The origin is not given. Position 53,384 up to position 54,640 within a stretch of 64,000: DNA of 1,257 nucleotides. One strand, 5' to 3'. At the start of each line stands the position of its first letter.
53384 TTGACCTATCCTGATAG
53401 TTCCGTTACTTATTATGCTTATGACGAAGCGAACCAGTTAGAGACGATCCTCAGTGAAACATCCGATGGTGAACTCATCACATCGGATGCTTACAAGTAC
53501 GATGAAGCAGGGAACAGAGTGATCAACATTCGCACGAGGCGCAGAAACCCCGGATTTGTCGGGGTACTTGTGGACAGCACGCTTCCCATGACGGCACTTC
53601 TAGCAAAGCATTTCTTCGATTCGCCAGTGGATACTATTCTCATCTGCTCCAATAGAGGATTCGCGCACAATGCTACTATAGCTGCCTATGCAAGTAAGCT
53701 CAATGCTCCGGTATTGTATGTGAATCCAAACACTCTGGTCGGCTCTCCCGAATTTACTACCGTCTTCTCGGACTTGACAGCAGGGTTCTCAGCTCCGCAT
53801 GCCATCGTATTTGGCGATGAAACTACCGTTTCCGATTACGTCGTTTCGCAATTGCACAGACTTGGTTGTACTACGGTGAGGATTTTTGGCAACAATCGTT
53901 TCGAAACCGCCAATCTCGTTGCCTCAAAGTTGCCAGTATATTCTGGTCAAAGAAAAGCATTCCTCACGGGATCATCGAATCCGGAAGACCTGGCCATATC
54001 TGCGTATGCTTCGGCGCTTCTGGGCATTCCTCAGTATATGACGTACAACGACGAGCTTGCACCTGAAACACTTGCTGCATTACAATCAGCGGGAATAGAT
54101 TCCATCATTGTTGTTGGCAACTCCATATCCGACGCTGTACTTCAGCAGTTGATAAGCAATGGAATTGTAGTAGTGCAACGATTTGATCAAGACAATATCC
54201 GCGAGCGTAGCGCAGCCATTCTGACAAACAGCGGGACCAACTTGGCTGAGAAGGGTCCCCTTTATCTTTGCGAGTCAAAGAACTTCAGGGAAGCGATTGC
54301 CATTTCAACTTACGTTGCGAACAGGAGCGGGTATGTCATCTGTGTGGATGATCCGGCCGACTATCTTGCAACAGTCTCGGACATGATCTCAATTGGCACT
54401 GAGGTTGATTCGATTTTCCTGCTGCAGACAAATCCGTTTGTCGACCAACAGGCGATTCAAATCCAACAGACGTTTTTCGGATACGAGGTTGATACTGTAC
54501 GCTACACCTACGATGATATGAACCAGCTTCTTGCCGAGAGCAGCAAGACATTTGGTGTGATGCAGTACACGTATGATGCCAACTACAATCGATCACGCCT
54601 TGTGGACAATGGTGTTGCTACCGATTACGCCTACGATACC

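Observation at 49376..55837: Rhs toxin shell with a Gram-positive-type CWB2 cell-wall-binding trimer spliced into the YD repeats, in a diderm host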

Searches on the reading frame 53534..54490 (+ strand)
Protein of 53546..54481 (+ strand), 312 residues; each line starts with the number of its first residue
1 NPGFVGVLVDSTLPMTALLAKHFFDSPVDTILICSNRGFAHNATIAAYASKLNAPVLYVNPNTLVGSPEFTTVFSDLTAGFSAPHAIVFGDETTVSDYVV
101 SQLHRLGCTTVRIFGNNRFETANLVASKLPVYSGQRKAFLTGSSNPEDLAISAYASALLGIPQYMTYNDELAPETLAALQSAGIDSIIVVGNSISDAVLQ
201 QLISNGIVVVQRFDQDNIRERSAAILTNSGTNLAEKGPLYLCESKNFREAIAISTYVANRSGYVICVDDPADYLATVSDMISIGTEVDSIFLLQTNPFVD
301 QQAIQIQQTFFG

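Call 4: search_protein_families(library=pfam, proteins=[window:53546-54481:+], max_evalue=0.1)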
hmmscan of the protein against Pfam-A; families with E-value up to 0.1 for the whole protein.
window:53546-54481:+ (312 aa): 5 families
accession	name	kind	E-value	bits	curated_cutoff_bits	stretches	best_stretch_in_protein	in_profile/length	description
PF04122.17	CW_binding_2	-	3.6e-14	53.5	24.9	2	112-197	1-71/73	Cell wall binding domain 2 (CWB2)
PF00118.29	Cpn60_TCP1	-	6e-05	22.4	34.3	1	186-224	253-291/490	TCP-1/cpn60 chaperonin family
PF13380.12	CoA_binding_2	-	0.0028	18.5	22.8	0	168-211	64-107/116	CoA binding domain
PF12804.13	NTP_transf_3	-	0.05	14.2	27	0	172-213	27-66/160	MobA-like NTP transferase domain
PF00291.31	PALP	-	0.074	12.8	35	0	153-218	71-140/295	Pyridoxal-phosphate dependent enzyme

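Call 5: search_protein_families(library=ncbifam, proteins=[window:53546-54481:+], max_evalue=0.1)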
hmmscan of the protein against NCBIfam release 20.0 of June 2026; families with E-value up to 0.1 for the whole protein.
window:53546-54481:+ (312 aa): 2 families
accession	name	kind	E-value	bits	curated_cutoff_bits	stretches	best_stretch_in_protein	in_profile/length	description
NF047870.1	PKS_KR_start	domain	0.018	15.4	35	0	85-120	21-55/78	KR prefix domain-containing protein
TIGR02340.1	chap_CCT_alpha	equivalog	0.035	12.8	800.2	0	143-173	426-456/536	T-complex protein 1 subunit alpha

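Call 10: find_homologous_proteins(query=window:53546-54481:+, max_evalue=0.001)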
Query window:53546-54481:+: 3624 candidates shared short words with the query, none scored E <= 0.001.

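Call 12: search_solved_structures(query=window:53546-54481:+, max_evalue=10, show_alignments=3)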
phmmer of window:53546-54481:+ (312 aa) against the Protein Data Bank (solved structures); distinct sequences matched with E-value up to 10: 11.
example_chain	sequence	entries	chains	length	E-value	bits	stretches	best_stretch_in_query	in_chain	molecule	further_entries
5j6q_A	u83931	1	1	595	3.8e-09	39.7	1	20-227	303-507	Cell wall binding protein cwp8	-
9f8f_B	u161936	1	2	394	0.0003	23.7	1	25-158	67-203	SLPH - S-layer protein HMW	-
7acz_B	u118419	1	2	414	0.00062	22.6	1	24-160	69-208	SLPH (HMW SLP)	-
8bby_B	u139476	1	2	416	0.00063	22.6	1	24-160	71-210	S-layer protein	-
7acx_B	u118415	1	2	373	0.00093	22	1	24-202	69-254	S-layer protein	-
7acy_B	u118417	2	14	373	0.0011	21.9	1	25-202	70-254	S-layer protein | Precursor of the S-layer proteins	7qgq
9f8e_B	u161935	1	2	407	0.0056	19.5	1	37-157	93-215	S-layer protein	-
8oys_A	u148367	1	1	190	0.064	16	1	151-223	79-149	De novo designed TIM-barrel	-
4ry0_A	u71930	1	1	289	0.14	14.9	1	163-239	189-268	Probable ribose ABC transporter, substrate-binding protein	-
5ibq_A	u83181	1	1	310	0.17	14.7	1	163-236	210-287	Probable ribose ABC transporter, substrate-binding protein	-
9rwp_A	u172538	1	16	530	0.57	12.9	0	138-192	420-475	Ancestral Group II Chaperonin (ACII)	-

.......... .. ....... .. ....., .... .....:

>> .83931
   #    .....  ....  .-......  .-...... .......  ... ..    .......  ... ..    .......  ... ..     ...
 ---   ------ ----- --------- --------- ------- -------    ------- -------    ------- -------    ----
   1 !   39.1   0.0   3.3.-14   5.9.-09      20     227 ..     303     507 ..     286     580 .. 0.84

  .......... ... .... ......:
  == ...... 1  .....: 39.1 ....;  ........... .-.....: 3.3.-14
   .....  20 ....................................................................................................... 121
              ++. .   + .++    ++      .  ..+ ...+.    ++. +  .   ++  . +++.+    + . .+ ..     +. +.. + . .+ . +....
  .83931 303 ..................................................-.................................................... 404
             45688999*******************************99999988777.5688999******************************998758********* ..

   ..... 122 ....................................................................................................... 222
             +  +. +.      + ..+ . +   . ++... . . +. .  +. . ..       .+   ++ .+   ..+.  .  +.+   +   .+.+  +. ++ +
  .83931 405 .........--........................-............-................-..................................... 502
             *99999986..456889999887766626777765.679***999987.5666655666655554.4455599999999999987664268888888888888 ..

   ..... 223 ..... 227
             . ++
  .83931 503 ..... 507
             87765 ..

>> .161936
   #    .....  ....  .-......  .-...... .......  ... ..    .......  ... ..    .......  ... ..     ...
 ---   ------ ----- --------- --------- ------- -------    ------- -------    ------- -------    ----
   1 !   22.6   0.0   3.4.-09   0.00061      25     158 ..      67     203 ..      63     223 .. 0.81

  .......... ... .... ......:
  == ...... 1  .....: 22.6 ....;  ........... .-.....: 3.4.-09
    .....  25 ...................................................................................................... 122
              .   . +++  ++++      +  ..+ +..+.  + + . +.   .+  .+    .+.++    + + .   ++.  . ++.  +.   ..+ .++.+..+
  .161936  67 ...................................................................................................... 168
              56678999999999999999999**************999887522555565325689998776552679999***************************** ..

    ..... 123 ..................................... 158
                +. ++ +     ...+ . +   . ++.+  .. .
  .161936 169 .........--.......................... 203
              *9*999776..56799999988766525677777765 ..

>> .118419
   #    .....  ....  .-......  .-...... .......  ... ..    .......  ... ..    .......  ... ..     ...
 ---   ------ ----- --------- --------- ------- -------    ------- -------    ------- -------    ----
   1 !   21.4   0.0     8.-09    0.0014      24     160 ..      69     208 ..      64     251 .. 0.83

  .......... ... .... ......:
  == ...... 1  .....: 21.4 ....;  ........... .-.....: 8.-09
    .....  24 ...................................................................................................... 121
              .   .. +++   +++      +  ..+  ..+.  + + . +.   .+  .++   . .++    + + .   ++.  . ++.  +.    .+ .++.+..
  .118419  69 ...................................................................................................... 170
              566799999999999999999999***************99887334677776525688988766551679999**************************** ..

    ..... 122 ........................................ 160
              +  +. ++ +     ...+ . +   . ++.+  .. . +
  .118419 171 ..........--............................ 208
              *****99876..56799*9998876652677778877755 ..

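Call 17: search_protein_representatives(protein=window:53546-54481:+)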
Query: 312 residues. Proteins with E-value up to 0.001 (for the whole library): 6734; up to 1e-10: 435; up to 1e-30: 1. The best 150 are listed.
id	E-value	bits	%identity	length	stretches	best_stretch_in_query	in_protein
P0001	6.0e-198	672.4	100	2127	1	1-312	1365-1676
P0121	5.3e-29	118.0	33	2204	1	28-312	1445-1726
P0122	5.5e-29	118.0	26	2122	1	10-298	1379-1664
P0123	8.6e-22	94.4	30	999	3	17-200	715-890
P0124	8.6e-19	84.5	29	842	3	19-196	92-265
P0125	1.6e-18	83.6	29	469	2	19-195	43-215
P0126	6.0e-17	78.5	32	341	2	25-204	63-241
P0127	2.4e-16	76.5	33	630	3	88-201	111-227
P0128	2.6e-16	76.4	35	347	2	19-202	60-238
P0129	3.6e-16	75.9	28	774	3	24-211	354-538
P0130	3.7e-16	75.9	29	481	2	20-192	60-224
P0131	5.1e-16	75.5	30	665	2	32-199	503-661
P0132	5.7e-16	75.3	30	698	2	19-202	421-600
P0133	6.4e-16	75.1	31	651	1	58-272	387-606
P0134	7.8e-16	74.8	32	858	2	5-192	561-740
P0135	8.1e-16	74.8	32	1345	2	95-257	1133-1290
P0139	1.2e-15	74.2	34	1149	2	30-201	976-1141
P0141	1.5e-15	73.9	33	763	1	27-270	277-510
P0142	1.6e-15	73.8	28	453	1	19-297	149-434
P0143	2.1e-15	73.5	30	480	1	16-270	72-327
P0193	1.2e-13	67.6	38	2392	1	26-201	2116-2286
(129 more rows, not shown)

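Call 20: search_protein_families(library=pfam, proteins=[P0121, P0122, P0193, P0123, P0135], max_evalue=0.001)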
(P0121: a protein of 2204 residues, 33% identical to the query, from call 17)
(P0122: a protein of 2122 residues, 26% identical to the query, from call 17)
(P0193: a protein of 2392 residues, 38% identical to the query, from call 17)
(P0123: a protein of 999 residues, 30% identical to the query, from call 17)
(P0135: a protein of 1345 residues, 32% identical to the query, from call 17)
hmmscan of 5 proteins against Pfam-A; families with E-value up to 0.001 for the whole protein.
P0121 (2204 aa): 3 families
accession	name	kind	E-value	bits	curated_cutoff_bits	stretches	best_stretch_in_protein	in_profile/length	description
PF05593.20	RHS_repeat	-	7.7e-45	150.9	22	1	836-860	1-24/38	RHS Repeat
PF20148.4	DUF6531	-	1.6e-16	60.8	24.1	1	450-522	2-73/74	Domain of unknown function (DUF6531)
PF04122.17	CW_binding_2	-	2.8e-11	44.3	24.9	1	1528-1611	1-64/73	Cell wall binding domain 2 (CWB2)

P0122 (2122 aa): 3 families
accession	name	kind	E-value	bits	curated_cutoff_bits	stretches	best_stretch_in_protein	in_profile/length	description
PF05593.20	RHS_repeat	-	2.4e-91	299.1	22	6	855-891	1-37/38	RHS Repeat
PF20148.4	DUF6531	-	1.5e-16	60.9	24.1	1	384-464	2-74/74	Domain of unknown function (DUF6531)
PF04122.17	CW_binding_2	-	1.2e-06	29.4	24.9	1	1480-1558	1-64/73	Cell wall binding domain 2 (CWB2)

P0193 (2392 aa): 9 families
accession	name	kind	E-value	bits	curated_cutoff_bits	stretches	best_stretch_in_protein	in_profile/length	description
PF04122.17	CW_binding_2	-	3.2e-59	197.9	24.9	3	2097-2184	1-73/73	Cell wall binding domain 2 (CWB2)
PF16974.11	NAR2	-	8.1e-19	68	26.6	0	745-786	86-129/142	High-affinity nitrate transporter accessory, Ig-like domain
PF16656.11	Pur_ac_phosph_N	-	5.3e-18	65.8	30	0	329-365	58-91/93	Purple acid Phosphatase, N-terminal domain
PF25059.1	FN3_DSCAM-DSCAML_C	-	6.5e-17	62.1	39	0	331-369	44-81/89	DSCAM/DSCAML C-terminal Fn3-like domain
PF00041.27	fn3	-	1.7e-13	51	25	0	268-357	3-74/84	Fibronectin type III domain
PF22759.1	E217_GP41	-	4e-09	36.5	27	0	818-877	114-175/279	Baseplate hub gp41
PF00406.28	ADK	-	3.5e-06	27.7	26.8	0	1627-1677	36-86/151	Adenylate kinase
PF19816.4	DUF6299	-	0.00042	20.5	26.8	0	1290-1393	5-99/114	Family of unknown function (DUF6299)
PF16537.11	T2SSB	-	0.00092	19.3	28.4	0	433-475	3-44/60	Type II secretion system protein B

P0123 (999 aa): 2 families
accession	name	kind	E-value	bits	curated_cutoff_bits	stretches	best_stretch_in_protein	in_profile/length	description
PF04122.17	CW_binding_2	-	2.6e-85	281.4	24.9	6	704-792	1-73/73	Cell wall binding domain 2 (CWB2)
PF01510.30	Amidase_2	-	2.5e-17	63.9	26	1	211-346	10-131/131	N-acetylmuramoyl-L-alanine amidase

P0135 (1345 aa): 3 families
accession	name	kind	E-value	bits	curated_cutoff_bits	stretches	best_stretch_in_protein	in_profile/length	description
PF04122.17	CW_binding_2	-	1.2e-66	221.7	24.9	3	1051-1137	1-72/73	Cell wall binding domain 2 (CWB2)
PF00082.27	Peptidase_S8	-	3.9e-54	184.3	21.8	2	143-357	3-221/288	Subtilase family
PF22148.1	Fervidolysin_NPro-like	-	1.7e-08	35.1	21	1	40-106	19-81/81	Fervidolysin N-terminal prodomain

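Call 24: find_related_loci(query=A2, collection=genome_contigs, flank=10000)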
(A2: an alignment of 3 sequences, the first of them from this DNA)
Query A2 (319 aa) in genome_contigs; peptide patterns used: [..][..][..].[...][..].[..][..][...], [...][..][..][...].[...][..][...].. (x = any residue, [..] = any of these).
63 stretches matched a pattern; 2 encode a relative of the query (tblastn E <= 1e-3); 2 distinct loci.
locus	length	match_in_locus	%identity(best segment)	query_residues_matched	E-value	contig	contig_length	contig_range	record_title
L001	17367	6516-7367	32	33-319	2e-37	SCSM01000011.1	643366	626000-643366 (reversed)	MAG: Bacteroidetes bacterium isolate FW215_bin.12 FW215_bin.12-27882, whole genome shotgun sequence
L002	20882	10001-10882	27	6-299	4e-35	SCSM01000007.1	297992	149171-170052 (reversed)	MAG: Bacteroidetes bacterium isolate FW215_bin.12 FW215_bin.12-21973, whole genome shotgun sequence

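Call 27: search_protein_families(library=pfam, proteins=[L001:8878-10965:+, L001:1495-2166:+, L001:648-1166:+, L001:127-636:+, L001:11176-12477:+, L002:12286-13779:+, L002:2821-5790:+, L002:1976-2788:+, L002:1390-1965:+, L002:14448-17390:-], max_evalue=0.001)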
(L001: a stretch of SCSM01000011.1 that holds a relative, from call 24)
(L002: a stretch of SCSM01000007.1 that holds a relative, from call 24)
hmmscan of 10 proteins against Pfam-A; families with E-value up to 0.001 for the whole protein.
L001:8878-10965:+ (695 aa): 3 families
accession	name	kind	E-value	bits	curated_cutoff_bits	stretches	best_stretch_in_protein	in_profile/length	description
PF01839.29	FG-GAP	-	2.1e-16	59.8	22.1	1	238-271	1-37/37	FG-GAP repeat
PF13517.12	FG-GAP_3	-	1e-08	36.1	26.9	0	135-162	1-28/61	FG-GAP-like repeat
PF18962.6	Por_Secre_tail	-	0.00091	19.9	27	1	618-692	3-74/75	Secretion system C-terminal sorting domain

L001:1495-2166:+ (223 aa): 1 family
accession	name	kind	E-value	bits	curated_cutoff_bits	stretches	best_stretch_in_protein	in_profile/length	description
PF18962.6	Por_Secre_tail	-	1e-10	42.2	27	1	145-221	1-74/75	Secretion system C-terminal sorting domain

L001:648-1166:+ (172 aa): 0 families

L001:127-636:+ (169 aa): 0 families

L001:11176-12477:+ (433 aa): 3 families
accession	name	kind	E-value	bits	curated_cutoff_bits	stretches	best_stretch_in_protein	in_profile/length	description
PF07494.17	Reg_prop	-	8.1e-07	28.9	20.4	0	214-234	1-21/24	Two component regulator propeller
PF14870.12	PSII_BNR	-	1.6e-06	28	27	1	147-327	83-253/303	Photosynthesis system II assembly factor YCF48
PF15902.12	Sortilin-Vps10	-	6.6e-06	25.6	33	1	198-274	3-77/446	Sortilin, neurotensin receptor 3,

L002:12286-13779:+ (497 aa): 3 families
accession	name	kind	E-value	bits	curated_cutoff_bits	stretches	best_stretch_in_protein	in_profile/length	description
PF01839.29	FG-GAP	-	4.8e-14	52.3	22.1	1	233-268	1-37/37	FG-GAP repeat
PF18962.6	Por_Secre_tail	-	7e-09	36.3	27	1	418-493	1-73/75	Secretion system C-terminal sorting domain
PF13517.12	FG-GAP_3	-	1.1e-06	29.6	26.9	0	132-164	1-31/61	FG-GAP-like repeat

L002:2821-5790:+ (989 aa): 10 families
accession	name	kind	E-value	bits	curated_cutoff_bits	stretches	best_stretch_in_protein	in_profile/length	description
PF12770.12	CHAT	-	2.3e-56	191.8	24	1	659-987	4-288/289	CHAT domain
PF13424.12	TPR_12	-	1e-27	96.5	30.1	2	342-413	3-73/77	Tetratricopeptide repeat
PF13181.12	TPR_8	-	5e-12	45.4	25.7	0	346-372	4-30/34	Tetratricopeptide repeat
PF07719.23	TPR_2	-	6.2e-10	38.9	27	0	207-233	5-31/34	Tetratricopeptide repeat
PF13176.12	TPR_7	-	2.5e-09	36.9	27.9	0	390-412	4-28/36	Tetratricopeptide repeat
PF00515.34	TPR_1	-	7.4e-08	32.3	27.8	0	350-371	8-29/34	Tetratricopeptide repeat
PF13374.12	TPR_10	-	2.3e-07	31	27.5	0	32-60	9-37/42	Tetratricopeptide repeat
PF24885.1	TPR_NPHP3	-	4.4e-06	26.7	100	0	348-411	146-209/239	Nephrocystin-3 TPR domain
PF14559.12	TPR_19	-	3.1e-05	24.7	25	0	354-415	2-55/68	Tetratricopeptide repeat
PF13428.12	TPR_14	-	4e-05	24.3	23.5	0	206-228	4-26/44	Tetratricopeptide repeat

L002:1976-2788:+ (270 aa): 0 families

L002:1390-1965:+ (191 aa): 4 families
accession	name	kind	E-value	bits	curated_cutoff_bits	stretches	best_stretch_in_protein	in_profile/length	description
PF08281.18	Sigma70_r4_2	-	2.4e-14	53.1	25.7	1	128-180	2-54/54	Sigma-70, region 4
PF04542.20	Sigma70_r2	-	2.3e-13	50.1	24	1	28-95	1-69/71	Sigma-70 region 2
PF04545.22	Sigma70_r4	-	4.3e-09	36.2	24.1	1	133-182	1-50/50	Sigma-70, region 4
PF00196.25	GerE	-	0.00016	21.7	23.5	1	145-181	10-46/57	Bacterial regulatory proteins, luxR family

L002:14448-17390:- (980 aa): 0 families

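Call 28: find_related_loci(query=A2, collection=metagenome_contigs, flank=10000)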
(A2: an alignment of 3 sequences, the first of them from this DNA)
Query A2 (319 aa) in metagenome_contigs; peptide patterns used: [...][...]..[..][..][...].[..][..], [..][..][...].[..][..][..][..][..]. (x = any residue, [..] = any of these).
157 stretches matched a pattern, but none encodes a relative of the query by tblastn (E <= 1e-3).

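Call 38: predict_structure(alignment_id=A2)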
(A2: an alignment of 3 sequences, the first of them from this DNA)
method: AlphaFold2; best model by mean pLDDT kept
length: 319 residues; sequences in the alignment: 3
mean_pLDDT: 76.3   pTM: 0.75
mean pLDDT of the five models: 76.3, 76.3, 76.2, 71.6, 67.9
residues with pLDDT >= 90: 48; 70-90: 193; 50-70: 63; < 50: 15
segments of 3 or more residues with pLDDT < 50: 1-14
pLDDT, mean of each block of 10 residues (from residue 1): 31 54 75 86 75 85 75 75 87 76 88 87 85 67 84 80 85 92 91 89 94 87 73 58 75 73 73 75 71 69 62 62
secondary structure, 60 per line:
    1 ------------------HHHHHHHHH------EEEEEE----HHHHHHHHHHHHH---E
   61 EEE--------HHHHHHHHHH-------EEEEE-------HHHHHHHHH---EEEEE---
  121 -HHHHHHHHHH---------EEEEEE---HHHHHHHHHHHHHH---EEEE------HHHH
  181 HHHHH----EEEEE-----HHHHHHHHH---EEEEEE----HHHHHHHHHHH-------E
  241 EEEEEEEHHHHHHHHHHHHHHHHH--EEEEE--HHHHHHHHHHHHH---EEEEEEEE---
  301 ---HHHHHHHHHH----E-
elements in order: H19-27 E34-39 H44-56 E60-63 H72-81 E89-93 H101-109 E113-117 H122-131 E141-146 H150-163 E167-170 H177-185 E190-194 H200-208 E212-217 H222-232 E240-247 H248-264 E267-271 H274-286 E290-297 H304-313

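Call 42: fold_search(model_id=the predicted structure, library=pdb)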
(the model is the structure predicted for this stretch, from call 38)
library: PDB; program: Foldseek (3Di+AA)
matches with E <= 10: 1011; with E <= 0.001: 11
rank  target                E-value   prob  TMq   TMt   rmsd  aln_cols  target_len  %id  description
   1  5j6q                  1.8e-13  1.00  0.75  0.42   3.8       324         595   19  Cwp8 from Clostridium difficile (released 2017-02-08)
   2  5j72_A                1.1e-12  1.00  0.77  0.41   3.6       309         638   18  Cwp6 from Clostridium difficile (released 2017-02-08)
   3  7acy_B                3.1e-12  1.00  0.73  0.63   3.8       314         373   17  H/L (SLPH/SLPL) complex from C. difficile (CD630 strain) (released 2022-03-09)
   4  7acx_D                3.9e-12  1.00  0.66  0.58   4.8       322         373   14  H/L (SLPH/SLPL) complex from C. difficile (R7404 strain) (released 2022-03-09)
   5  9f8f_B                5.2e-12  1.00  0.68  0.57   4.5       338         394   15  SLPL/SLPH (H/L) complex C. difficile Opt2472 strain (SLCT2) (released 2025-09-03)
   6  9f8e_B                6.2e-12  1.00  0.71  0.58   4.9       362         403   17  SLPL/SLPH (H/L) complex from C. difficile SlpA (Ox247_delta_orf2 strain, SLCT11) (released 2025-09-03)
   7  7acx_B                6.9e-12  1.00  0.71  0.62   4.0       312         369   15  H/L (SLPH/SLPL) complex from C. difficile (R7404 strain) (released 2022-03-09)
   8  7acz_D                7.1e-11  1.00  0.70  0.57   4.7       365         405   14  RdeltaD2 H/L (LMW SLP/HMW SLP) complex from C. difficile SlpA (R20291 strain) (released 2022-03-09)
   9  7acz_B                1.2e-10  1.00  0.71  0.57   4.6       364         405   13  RdeltaD2 H/L (LMW SLP/HMW SLP) complex from C. difficile SlpA (R20291 strain) (released 2022-03-09)
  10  8bby_D                3.9e-10  1.00  0.70  0.55   3.9       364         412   13  VarB H/L (SLPL/SLPH) complex from C. difficile SlpA (R20291 strain) (released 2023-07-12)
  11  8bby_B                5.5e-10  1.00  0.64  0.50   8.6       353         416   14  VarB H/L (SLPL/SLPH) complex from C. difficile SlpA (R20291 strain) (released 2023-07-12)
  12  9onk_A                4.9e-03  0.28  0.18  0.14  16.6       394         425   12  L-cluster inward bound holo-NifEN expressed in E. coli (released 2026-02-18)
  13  3isv_A                9.8e-03  0.38  0.21  0.24  13.6       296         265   14  Crystal structure of glutamate racemase from Listeria monocytogenes in complex with acetate ion (released 2009-09-22)
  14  4a8h_A                1.0e-02  0.28  0.20  0.19  16.9       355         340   10  Crystal structure of putrescine transcarbamylase from Enterococcus faecalis with N-(phosphonoacetyl)-putrescine (released 2012-02-15)
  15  3ist_A                1.1e-02  0.44  0.22  0.24  13.6       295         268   13  Crystal structure of glutamate racemase from Listeria monocytogenes in complex with succinic acid (released 2009-09-22)
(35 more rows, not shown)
